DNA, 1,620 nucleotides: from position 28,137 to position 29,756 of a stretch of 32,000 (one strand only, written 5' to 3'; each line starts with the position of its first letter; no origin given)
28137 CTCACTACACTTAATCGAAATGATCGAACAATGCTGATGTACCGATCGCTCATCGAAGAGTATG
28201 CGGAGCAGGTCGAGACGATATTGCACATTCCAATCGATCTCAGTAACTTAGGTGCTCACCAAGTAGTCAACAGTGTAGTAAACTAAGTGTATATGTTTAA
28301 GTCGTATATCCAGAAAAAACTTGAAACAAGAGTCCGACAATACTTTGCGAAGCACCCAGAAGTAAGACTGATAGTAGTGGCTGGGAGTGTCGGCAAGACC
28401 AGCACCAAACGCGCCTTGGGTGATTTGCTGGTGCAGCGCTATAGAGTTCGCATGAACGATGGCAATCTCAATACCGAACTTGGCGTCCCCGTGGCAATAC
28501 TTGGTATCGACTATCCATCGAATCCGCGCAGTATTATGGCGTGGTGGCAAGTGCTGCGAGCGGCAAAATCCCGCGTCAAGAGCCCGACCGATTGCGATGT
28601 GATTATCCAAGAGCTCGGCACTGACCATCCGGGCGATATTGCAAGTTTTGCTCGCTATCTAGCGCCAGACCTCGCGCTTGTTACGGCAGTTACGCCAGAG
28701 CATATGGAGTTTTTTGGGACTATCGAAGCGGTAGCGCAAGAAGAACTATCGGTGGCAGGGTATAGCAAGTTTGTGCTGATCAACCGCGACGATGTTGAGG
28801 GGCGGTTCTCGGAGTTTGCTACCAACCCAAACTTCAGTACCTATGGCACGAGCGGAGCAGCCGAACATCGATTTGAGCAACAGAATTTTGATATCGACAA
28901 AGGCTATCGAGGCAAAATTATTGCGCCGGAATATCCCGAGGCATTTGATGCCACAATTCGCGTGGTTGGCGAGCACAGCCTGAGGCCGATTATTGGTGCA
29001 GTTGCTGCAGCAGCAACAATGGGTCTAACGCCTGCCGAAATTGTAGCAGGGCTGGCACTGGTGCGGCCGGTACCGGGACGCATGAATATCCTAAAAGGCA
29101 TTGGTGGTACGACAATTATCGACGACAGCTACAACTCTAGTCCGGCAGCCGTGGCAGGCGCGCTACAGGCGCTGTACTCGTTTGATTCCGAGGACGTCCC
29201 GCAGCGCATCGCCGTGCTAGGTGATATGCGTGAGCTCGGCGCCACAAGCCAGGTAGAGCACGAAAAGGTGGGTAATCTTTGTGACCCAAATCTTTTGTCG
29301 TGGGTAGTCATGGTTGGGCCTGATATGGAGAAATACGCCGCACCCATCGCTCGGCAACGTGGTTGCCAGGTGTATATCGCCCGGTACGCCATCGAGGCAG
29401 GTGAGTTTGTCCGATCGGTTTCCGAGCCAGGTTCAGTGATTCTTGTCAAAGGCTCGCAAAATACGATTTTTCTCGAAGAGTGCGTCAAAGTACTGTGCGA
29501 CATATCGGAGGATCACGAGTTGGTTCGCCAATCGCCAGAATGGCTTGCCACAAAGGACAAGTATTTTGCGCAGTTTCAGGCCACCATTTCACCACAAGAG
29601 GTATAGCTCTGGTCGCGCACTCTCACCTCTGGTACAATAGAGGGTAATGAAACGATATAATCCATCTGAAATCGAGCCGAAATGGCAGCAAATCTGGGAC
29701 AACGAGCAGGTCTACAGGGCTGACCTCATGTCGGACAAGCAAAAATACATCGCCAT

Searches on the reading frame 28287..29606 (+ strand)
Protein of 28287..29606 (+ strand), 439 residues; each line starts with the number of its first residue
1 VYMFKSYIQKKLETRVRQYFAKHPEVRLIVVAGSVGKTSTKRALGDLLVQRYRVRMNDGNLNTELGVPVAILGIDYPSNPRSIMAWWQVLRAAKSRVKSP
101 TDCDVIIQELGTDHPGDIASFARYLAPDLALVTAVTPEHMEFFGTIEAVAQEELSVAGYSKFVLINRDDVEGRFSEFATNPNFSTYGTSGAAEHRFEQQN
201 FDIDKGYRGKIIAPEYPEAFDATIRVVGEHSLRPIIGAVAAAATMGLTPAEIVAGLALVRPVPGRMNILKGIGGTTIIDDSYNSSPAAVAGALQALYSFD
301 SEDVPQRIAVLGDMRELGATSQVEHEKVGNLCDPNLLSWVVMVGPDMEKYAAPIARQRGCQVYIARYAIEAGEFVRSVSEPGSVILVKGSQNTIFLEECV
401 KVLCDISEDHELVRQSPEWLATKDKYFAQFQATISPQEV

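Call 9: search_protein_families(library=pfam, proteins=[window:28287-29606:+])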
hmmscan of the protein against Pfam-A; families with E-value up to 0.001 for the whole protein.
window:28287-29606:+ (439 aa): 2 families
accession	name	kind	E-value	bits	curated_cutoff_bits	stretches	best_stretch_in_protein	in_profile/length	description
PF02875.26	Mur_ligase_C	-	3.2e-19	70.4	28.4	1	264-390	1-126/127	Mur ligase, glutamate ligase domain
PF08245.18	Mur_ligase_M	-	1.9e-18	67.6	24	1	31-242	1-200/200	Mur ligase middle domain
